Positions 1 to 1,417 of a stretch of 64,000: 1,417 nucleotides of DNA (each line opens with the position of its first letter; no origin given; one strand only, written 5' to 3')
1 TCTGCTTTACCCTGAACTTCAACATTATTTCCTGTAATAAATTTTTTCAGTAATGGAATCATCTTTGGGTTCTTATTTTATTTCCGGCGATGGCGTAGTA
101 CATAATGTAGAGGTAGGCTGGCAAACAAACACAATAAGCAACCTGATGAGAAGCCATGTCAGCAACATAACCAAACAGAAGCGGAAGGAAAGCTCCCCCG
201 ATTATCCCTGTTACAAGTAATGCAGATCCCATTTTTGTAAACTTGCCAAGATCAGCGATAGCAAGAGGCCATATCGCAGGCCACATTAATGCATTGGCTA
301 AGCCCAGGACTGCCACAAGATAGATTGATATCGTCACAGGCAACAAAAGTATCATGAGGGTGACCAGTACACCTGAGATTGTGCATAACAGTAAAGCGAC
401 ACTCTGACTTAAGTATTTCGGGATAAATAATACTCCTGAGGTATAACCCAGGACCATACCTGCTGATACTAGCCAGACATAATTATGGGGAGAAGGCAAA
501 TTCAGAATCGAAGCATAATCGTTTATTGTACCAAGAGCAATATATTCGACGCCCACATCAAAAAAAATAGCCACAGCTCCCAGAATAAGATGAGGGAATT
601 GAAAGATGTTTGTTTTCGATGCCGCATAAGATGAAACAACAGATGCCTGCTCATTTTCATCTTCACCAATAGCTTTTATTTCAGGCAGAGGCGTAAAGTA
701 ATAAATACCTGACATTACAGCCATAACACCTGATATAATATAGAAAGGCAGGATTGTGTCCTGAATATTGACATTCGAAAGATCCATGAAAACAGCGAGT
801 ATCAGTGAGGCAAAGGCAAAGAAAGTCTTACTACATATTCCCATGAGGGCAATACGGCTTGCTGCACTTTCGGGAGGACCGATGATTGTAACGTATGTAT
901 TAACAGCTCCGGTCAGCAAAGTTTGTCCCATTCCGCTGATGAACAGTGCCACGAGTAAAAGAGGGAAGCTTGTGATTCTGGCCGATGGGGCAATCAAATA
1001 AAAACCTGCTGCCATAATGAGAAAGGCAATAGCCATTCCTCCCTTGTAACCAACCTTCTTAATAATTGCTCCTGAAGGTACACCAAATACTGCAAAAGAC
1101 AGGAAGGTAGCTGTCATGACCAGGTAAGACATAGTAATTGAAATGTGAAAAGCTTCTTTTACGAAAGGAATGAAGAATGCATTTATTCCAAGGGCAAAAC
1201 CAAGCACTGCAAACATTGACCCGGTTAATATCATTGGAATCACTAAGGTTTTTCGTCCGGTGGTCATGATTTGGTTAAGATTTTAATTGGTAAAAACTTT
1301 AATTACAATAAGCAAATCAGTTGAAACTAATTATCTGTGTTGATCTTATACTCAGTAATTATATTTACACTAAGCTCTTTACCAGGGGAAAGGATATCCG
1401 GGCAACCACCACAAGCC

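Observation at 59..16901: Trans-envelope-signalling PUL whose cargo is mostly not glycoside hydrolases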

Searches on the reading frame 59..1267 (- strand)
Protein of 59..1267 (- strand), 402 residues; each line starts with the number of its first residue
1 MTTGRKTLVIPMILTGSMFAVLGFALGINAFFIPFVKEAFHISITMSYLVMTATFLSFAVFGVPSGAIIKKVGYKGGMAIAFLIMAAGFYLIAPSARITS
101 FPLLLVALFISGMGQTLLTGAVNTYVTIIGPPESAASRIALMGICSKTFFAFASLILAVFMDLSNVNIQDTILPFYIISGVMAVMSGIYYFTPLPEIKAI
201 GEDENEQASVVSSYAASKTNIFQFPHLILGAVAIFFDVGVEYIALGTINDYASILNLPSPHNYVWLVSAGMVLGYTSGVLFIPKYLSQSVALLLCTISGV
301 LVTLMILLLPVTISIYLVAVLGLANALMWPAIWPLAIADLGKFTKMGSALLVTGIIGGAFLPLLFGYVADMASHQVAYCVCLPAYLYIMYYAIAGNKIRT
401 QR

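Call 3: search_protein_families(library=pfam, proteins=[window:59-1267:-], max_evalue=0.01)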
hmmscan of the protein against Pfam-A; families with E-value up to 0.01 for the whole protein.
window:59-1267:- (402 aa): 1 family
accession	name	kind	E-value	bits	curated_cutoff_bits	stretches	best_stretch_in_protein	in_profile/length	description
PF07690.21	MFS_1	-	8e-21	74.8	33.4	1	18-359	4-344/347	Major Facilitator Superfamily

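Call 4: search_protein_families(library=ncbifam, proteins=[window:59-1267:-], max_evalue=0.01)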
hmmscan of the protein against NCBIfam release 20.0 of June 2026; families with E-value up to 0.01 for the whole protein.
window:59-1267:- (402 aa): 5 families
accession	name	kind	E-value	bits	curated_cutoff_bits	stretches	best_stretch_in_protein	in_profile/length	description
NF046060.1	NagP_SO3503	equivalog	1e-78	265.2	625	1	6-399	2-422/423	N-acetylglucosamine MFS transporter NagP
TIGR01272.1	gluP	subfamily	4.6e-57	193.9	202.55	1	95-391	4-310/310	glucose/galactose MFS transporter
TIGR00885.1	fucP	equivalog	1.5e-33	116.6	280.4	2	9-161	2-149/410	L-fucose:H+ symporter permease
NF007524.0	PRK10133.1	equivalog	9.3e-27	93.9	427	2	6-166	22-181/438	L-fucose:H+ symporter permease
TIGR00893.1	2A0114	subfamily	2.6e-05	23.3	395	1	34-217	18-194/399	D-galactonate transporter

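Call 13: find_encoding_contigs(protein=window:59-1267:-, flank=10000, max_places=6)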
Protein window:59-1267:- (402 aa): 11 contigs read that carry it; 6 places shown.
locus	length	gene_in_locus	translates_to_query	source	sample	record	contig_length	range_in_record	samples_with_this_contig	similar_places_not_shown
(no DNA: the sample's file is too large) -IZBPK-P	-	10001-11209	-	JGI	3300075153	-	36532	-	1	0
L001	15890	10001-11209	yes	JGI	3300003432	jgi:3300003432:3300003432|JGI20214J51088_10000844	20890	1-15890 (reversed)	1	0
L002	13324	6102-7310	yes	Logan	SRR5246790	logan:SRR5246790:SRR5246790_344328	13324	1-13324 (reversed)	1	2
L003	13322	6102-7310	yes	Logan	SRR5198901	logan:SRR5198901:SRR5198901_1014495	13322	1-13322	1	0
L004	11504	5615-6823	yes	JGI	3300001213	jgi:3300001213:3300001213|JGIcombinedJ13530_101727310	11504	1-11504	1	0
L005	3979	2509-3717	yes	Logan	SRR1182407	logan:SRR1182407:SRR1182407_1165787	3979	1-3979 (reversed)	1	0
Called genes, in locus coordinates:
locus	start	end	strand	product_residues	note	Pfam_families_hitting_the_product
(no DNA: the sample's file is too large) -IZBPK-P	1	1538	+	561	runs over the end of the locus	PF14322:SusD-like_3, PF07980:SusD_RagB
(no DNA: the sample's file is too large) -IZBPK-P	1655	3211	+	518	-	PF01946:Thi4 (faint), PF00890:FAD_binding_2 (weak), PF07992:Pyr_redox_2 (weak), PF12831:FAD_oxidored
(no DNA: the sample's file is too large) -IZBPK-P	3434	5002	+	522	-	PF01946:Thi4 (weak), PF00890:FAD_binding_2, PF01134:GIDA (weak), PF01266:DAO (faint), PF07992:Pyr_redox_2 (weak), PF12831:FAD_oxidored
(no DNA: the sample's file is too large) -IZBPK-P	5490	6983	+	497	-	PF01120:Alpha_L_fucos, PF16757:Fucosidase_C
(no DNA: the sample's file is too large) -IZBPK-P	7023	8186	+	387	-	PF01321:Creatinase_N, PF00557:Peptidase_M24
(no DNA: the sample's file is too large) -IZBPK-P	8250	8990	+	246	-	PF02633:Creatininase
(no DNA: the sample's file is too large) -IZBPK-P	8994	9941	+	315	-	PF20583:DUF6786 (weak)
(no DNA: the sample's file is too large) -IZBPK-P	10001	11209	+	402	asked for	PF07690:MFS_1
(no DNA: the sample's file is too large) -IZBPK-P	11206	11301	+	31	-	-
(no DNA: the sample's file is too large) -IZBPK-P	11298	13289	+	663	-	PF13472:Lipase_GDSL_2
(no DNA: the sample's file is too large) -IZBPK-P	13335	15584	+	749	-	-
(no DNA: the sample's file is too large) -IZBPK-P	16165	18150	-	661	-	PF16314:DUF4954, PF20683:DUF6819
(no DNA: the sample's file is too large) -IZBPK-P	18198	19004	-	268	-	PF01182:Glucosamine_iso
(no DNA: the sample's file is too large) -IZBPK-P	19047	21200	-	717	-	PF02629:CoA_binding, PF13380:CoA_binding_2, PF13607:Succ_CoA_lig, PF19045:Ligase_CoA_2, PF13549:ATP-grasp_5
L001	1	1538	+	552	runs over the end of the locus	PF14322:SusD-like_3, PF07980:SusD_RagB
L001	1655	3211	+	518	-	PF01946:Thi4 (faint), PF00890:FAD_binding_2 (weak), PF07992:Pyr_redox_2 (weak), PF12831:FAD_oxidored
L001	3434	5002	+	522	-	-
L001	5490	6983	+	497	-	PF01120:Alpha_L_fucos, PF16757:Fucosidase_C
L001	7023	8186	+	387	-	PF01321:Creatinase_N, PF00557:Peptidase_M24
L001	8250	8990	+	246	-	PF02633:Creatininase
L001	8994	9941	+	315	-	PF20583:DUF6786 (weak)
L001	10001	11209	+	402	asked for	PF07690:MFS_1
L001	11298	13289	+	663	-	PF13472:Lipase_GDSL_2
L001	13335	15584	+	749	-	-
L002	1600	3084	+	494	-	PF01120:Alpha_L_fucos, PF16757:Fucosidase_C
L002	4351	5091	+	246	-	PF02633:Creatininase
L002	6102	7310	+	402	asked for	PF07690:MFS_1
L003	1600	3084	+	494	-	PF01120:Alpha_L_fucos, PF16757:Fucosidase_C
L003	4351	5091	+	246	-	PF02633:Creatininase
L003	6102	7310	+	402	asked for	PF07690:MFS_1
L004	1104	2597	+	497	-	PF01120:Alpha_L_fucos, PF16757:Fucosidase_C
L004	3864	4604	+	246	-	PF02633:Creatininase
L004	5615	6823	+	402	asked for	PF07690:MFS_1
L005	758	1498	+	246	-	PF02633:Creatininase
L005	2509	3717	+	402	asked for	PF07690:MFS_1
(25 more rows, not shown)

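Call 15: search_protein_families(library=pfam, proteins=[L001:11298-13289:+, L001:13335-15584:+], max_evalue=1)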
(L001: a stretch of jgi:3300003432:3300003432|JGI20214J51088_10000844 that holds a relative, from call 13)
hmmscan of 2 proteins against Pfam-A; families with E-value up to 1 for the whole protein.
L001:11298-13289:+ (663 aa): 3 families
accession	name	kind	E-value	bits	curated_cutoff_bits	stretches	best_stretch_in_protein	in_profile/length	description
PF13472.12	Lipase_GDSL_2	-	4.9e-09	37.4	32.9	1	320-476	1-167/178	GDSL-like Lipase/Acylhydrolase family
PF00326.27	Peptidase_S9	-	0.00017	21.6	22.6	1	130-262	63-188/213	Prolyl oligopeptidase family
PF12146.15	Hydrolase_4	-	0.014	15.2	27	0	119-168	65-113/239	Serine aminopeptidase, S33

L001:13335-15584:+ (749 aa): 0 families

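Call 16: search_protein_families(library=ncbifam, proteins=[L001:11298-13289:+, L001:13335-15584:+], max_evalue=1)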
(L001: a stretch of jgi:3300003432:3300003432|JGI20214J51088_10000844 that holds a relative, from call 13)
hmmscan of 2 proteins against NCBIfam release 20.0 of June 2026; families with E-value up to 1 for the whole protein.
L001:11298-13289:+ (663 aa): 0 families

L001:13335-15584:+ (749 aa): 0 families

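Call 36: search_solved_structures(query=L001:13335-15584:+, max_evalue=1)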
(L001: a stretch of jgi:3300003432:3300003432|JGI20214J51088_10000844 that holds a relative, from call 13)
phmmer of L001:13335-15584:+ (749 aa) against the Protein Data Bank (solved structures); distinct sequences matched with E-value up to 1: 0.

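Call 65: search_solved_structures(query=A3, max_evalue=1)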
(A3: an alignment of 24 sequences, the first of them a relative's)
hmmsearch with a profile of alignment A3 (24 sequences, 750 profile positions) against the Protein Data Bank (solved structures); distinct sequences matched with E-value up to 1: 6.
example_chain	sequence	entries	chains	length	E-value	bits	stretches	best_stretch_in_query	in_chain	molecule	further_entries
8x1b_A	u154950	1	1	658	0.1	14.2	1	289-329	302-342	Alpha-galactosidase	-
9ayu_A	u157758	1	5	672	0.1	14.2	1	289-329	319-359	A type blood alpha-D-galactosamine galactosaminidase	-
9awt_A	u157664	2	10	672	0.1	14.2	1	289-329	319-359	A type blood alpha-D-galactosamine galactosaminidase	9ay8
3wid_A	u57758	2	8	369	0.12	14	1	322-445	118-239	Glucose 1-dehydrogenase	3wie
3wic_A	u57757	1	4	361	0.12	13.9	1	322-445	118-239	Glucose 1-dehydrogenase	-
7y1c_A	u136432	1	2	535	0.49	11.9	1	152-214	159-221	phage connector protein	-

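Call 74: search_protein_families(library=pfam, alignment_id=A3, max_evalue=1)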
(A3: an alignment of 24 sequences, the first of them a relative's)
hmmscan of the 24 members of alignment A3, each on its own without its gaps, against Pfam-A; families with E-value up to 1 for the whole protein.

A. member 1, L001:13335-15581:+ (749 aa): 0 families

B. families by the number of members that match (of 24 scanned): 10 families
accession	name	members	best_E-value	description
PF03425.19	CBM_11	8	2.8e-07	Carbohydrate binding domain (family 11)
PF23666.2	Rcc01698_C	2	0.00013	Rcc01698-like, C-terminal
PF02065.24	Melibiase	2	0.024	Melibiase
PF14429.12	DOCK-C2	2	0.038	C2 domain in Dock180 and Zizimin proteins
PF20216.3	DUF6576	2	0.12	Family of unknown function (DUF6576)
PF20130.4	DUF6520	1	0.019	Family of unknown function (DUF6520)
PF14317.12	YcxB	1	0.1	YcxB-like protein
PF18560.7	Lectin_like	1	0.18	Lectin like domain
PF02362.26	B3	1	0.23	B3 DNA binding domain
PF09818.15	ABC_ATPase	1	0.29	P-loop domain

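Call 83: find_homologous_proteins(query=L001:13335-15581:+, max_evalue=0.001)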
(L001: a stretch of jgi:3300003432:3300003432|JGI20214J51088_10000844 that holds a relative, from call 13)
Query L001:13335-15581:+ (749 aa): 1280 proteins with E <= 0.001 among 8000 candidates; the best 120 are listed.
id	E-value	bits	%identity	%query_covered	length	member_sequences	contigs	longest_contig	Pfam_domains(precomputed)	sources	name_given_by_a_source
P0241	0.0e+0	1747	100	100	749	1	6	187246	-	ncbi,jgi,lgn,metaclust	jgi:hypothetical protein|metaclust:\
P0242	0.0e+0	1403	78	100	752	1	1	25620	-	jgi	jgi:hypothetical protein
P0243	0.0e+0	1401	79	99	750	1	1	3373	-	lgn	-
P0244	0.0e+0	1381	78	100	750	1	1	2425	-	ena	-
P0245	0.0e+0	1371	78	98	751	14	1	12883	-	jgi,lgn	jgi:hypothetical protein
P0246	0.0e+0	1370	77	98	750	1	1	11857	-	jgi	jgi:hypothetical protein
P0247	0.0e+0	1358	75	100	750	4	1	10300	-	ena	-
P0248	0.0e+0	1353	75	100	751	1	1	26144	-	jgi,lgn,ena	-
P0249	0.0e+0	1352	75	100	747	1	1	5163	-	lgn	-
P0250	0.0e+0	1345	76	98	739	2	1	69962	-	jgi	-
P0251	0.0e+0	1339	74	100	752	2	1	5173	-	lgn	-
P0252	0.0e+0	1332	75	98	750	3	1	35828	-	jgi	jgi:hypothetical protein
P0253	0.0e+0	1330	75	100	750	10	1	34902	-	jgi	jgi:hypothetical protein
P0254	0.0e+0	1328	74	100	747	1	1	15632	-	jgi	jgi:hypothetical protein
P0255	0.0e+0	1327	75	98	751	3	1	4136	-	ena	-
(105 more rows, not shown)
